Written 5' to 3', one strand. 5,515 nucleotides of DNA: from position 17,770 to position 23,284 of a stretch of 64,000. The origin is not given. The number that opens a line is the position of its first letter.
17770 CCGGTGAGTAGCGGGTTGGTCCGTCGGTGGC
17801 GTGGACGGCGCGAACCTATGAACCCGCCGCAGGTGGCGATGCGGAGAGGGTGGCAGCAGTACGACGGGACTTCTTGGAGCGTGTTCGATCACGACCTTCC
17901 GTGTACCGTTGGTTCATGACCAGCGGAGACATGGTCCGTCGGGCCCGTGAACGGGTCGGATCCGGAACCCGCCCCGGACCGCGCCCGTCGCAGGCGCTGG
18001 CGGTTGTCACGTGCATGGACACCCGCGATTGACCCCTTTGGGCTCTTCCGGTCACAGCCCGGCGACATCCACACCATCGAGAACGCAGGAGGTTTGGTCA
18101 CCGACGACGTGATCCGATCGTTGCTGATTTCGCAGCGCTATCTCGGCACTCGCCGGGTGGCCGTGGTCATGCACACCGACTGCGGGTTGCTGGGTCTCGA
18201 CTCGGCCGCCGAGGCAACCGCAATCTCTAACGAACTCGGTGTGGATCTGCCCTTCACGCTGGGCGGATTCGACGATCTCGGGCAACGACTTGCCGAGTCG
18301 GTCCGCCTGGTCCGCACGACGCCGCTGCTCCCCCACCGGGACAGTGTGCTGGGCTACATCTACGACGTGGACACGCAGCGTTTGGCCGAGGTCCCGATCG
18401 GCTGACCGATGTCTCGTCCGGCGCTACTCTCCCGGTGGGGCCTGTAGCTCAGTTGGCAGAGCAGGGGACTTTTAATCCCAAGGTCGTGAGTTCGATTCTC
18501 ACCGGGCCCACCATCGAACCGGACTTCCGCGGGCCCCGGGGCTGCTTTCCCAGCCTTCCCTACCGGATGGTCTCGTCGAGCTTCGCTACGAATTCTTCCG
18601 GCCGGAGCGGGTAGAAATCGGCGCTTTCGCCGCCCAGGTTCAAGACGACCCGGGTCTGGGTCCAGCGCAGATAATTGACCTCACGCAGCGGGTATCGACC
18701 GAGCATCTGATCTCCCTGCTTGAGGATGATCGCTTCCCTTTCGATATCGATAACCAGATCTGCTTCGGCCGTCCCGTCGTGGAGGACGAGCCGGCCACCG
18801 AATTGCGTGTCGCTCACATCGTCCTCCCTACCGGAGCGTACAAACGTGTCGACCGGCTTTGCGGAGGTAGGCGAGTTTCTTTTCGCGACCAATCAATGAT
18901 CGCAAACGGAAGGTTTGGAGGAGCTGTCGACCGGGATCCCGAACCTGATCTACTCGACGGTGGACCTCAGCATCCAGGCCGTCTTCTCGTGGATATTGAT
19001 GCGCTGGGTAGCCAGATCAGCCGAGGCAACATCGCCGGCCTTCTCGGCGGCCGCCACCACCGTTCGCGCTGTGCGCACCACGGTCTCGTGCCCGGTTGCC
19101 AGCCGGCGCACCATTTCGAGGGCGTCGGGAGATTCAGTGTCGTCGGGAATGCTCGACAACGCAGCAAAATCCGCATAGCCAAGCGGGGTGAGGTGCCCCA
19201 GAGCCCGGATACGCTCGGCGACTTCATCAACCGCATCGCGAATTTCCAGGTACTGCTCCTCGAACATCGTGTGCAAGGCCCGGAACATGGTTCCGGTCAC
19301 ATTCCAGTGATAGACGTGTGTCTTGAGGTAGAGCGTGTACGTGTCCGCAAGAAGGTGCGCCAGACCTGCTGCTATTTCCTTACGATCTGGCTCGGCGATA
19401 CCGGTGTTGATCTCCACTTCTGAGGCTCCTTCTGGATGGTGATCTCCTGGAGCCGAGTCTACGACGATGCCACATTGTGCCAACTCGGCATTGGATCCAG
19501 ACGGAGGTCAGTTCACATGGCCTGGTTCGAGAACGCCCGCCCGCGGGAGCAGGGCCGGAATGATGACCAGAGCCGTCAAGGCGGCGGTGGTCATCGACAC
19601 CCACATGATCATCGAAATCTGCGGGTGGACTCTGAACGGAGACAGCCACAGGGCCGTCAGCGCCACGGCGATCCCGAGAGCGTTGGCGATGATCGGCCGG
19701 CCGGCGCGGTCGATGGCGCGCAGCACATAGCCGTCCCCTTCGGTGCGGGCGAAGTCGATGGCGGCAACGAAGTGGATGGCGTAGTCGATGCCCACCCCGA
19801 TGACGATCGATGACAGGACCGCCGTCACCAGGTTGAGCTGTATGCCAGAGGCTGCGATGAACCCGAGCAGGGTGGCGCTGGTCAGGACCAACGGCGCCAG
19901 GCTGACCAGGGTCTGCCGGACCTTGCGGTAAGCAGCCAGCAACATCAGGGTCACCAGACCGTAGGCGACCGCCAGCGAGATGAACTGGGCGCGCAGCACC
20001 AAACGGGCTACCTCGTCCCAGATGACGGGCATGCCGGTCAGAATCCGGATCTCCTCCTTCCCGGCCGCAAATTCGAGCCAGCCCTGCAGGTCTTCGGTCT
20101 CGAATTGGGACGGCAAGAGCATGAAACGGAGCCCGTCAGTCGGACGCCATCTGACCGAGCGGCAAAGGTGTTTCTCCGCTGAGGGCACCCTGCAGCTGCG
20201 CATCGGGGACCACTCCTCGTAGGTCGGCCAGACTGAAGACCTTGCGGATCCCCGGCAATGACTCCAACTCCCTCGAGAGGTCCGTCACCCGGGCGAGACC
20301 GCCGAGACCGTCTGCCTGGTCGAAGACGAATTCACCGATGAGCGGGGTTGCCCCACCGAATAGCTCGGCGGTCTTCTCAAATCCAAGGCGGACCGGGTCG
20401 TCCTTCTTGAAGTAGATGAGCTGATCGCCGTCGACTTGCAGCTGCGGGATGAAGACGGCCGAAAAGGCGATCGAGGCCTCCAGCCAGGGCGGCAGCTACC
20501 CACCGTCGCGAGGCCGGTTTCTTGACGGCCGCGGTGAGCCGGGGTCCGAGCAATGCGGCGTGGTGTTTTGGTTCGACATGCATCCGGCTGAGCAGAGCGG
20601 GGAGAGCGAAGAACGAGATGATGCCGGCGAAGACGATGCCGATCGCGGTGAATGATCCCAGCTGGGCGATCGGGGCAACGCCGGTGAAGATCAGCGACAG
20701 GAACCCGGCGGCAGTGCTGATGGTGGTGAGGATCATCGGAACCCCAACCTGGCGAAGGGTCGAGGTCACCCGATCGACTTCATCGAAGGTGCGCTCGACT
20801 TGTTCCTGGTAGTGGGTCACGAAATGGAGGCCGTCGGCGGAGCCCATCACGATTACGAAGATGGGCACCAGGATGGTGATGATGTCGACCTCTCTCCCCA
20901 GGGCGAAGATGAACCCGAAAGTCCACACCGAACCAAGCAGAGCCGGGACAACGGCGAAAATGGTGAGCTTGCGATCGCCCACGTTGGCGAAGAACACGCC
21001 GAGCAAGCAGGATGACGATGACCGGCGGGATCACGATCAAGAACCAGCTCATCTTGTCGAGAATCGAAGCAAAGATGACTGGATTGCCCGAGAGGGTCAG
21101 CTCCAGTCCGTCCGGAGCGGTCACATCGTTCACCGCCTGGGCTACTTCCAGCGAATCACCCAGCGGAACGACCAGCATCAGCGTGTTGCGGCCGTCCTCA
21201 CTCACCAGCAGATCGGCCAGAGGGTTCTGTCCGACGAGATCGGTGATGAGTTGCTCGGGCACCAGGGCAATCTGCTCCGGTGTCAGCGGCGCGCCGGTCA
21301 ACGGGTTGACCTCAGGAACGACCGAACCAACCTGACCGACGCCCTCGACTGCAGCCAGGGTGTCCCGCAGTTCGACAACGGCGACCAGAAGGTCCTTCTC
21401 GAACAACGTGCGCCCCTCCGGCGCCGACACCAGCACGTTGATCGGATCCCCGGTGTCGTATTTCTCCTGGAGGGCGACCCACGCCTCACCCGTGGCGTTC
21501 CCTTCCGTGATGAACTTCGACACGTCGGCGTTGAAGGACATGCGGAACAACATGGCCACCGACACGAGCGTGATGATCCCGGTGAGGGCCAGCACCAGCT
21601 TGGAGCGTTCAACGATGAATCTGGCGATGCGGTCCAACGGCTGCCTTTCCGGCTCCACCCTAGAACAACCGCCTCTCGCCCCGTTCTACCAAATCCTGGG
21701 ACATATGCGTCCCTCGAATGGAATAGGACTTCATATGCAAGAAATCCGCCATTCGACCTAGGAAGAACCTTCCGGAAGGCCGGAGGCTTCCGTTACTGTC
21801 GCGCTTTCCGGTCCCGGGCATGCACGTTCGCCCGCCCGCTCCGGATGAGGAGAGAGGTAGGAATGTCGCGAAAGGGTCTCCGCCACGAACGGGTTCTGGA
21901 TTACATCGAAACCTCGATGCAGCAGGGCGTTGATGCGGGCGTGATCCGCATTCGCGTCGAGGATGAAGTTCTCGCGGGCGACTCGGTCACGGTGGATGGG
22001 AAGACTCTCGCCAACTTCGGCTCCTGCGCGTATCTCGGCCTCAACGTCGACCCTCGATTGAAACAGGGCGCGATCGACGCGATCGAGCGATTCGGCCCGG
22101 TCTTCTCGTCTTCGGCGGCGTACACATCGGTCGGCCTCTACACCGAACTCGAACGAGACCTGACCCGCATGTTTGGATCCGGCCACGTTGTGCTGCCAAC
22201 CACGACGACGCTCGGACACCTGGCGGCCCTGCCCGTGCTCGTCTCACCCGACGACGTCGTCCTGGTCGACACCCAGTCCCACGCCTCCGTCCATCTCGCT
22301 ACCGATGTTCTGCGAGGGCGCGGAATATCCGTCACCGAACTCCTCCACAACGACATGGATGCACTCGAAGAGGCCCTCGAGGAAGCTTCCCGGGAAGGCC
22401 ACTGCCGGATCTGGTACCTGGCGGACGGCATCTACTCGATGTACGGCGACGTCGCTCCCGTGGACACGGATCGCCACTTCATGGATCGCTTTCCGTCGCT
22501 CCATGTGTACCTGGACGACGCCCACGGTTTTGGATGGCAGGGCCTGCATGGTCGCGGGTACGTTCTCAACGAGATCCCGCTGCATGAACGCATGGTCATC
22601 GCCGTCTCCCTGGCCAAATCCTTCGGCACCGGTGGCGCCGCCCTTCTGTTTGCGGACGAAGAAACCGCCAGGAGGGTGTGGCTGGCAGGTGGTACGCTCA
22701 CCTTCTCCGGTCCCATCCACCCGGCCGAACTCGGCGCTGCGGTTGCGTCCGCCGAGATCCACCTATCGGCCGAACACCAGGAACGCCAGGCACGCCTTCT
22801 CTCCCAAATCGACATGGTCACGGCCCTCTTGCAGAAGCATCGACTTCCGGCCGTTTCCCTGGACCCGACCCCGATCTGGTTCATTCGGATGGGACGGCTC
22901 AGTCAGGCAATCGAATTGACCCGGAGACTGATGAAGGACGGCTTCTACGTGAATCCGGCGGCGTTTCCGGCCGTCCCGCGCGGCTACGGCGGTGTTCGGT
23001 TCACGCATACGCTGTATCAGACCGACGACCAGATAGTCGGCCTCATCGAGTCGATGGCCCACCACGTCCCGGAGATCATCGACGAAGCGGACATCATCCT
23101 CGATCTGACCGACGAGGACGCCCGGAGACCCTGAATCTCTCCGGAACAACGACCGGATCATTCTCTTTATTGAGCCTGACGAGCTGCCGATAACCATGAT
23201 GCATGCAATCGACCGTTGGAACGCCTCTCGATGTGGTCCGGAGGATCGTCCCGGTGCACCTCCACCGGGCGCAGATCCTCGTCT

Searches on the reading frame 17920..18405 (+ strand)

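Call 56: search_protein_families(library=pfam, proteins=[window:17920-18405:+], max_evalue=0.001)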
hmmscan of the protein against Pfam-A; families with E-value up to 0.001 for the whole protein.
window:17920-18405:+ (161 aa): 1 family
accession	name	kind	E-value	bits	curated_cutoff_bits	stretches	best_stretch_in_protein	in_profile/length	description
PF00484.24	Pro_CA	-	1.1e-05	26.2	25.7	1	42-92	16-69/156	Carbonic anhydrase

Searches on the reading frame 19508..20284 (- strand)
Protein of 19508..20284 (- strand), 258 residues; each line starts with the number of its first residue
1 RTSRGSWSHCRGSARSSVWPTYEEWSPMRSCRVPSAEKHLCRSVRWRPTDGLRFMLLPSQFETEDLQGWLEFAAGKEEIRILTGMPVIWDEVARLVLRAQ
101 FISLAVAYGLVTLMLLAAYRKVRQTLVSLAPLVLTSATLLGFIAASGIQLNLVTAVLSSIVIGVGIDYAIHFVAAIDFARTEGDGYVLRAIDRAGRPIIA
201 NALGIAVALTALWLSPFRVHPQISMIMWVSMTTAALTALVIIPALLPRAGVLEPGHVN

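Call 56: search_protein_families(library=pfam, proteins=[window:19508-20284:-], max_evalue=0.001)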
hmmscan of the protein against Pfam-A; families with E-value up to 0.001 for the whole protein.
window:19508-20284:- (258 aa): 1 family
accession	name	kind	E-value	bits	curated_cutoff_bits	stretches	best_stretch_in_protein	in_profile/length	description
PF03176.21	MMPL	-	5.7e-12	45.7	20.5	1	82-250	127-303/333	MMPL family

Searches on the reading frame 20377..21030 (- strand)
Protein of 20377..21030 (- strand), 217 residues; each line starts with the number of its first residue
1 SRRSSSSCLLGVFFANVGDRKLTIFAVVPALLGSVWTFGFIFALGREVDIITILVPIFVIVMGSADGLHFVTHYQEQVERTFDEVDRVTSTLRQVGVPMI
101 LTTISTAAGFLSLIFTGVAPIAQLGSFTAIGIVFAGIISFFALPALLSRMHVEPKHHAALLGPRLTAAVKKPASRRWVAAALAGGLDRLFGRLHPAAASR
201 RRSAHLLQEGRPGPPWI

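Call 56: search_protein_families(library=pfam, proteins=[window:20377-21030:-], max_evalue=0.001)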
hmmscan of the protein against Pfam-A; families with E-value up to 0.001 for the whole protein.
window:20377-21030:- (217 aa): 3 families
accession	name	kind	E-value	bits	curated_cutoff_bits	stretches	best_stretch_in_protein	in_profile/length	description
PF12349.14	Sterol-sensing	-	1.2e-10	41.9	22.3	1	22-148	8-134/153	Sterol-sensing domain of SREBP cleavage-activation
PF02460.24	Patched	-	1.4e-07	31.8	23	1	22-140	30-147/156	Patched SSD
PF03176.21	MMPL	-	3.8e-05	23.2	20.5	1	31-177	184-319/333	MMPL family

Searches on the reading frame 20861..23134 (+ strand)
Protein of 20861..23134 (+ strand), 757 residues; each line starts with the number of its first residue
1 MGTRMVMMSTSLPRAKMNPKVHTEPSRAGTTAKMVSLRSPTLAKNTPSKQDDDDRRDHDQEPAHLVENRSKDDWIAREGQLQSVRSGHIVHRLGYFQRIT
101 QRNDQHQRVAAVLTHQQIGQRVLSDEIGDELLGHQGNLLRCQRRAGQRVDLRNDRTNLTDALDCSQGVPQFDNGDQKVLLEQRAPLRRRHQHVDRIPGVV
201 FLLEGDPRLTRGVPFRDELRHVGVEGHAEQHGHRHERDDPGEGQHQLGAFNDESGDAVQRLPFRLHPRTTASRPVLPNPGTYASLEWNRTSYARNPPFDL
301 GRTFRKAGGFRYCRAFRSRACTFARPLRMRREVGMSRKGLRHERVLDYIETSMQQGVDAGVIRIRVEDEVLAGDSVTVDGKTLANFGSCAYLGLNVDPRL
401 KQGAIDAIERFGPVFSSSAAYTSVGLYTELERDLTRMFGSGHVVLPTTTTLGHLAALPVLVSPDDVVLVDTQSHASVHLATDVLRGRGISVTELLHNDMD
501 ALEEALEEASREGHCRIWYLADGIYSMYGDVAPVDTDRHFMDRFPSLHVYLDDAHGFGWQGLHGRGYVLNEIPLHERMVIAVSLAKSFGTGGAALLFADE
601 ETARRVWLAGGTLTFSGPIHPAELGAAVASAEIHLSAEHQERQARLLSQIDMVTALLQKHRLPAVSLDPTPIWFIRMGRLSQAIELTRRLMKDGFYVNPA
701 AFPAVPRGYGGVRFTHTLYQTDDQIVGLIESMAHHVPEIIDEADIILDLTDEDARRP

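Call 5: search_protein_families(library=pfam, proteins=[window:20861-23134:+], max_evalue=0.01)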
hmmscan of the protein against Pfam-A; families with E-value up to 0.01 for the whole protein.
window:20861-23134:+ (757 aa): 1 family
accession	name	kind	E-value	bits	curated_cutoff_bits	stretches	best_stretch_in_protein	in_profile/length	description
PF00155.27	Aminotran_1_2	-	1.8e-21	77.2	19.7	1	385-707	5-339/361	Aminotransferase class I and II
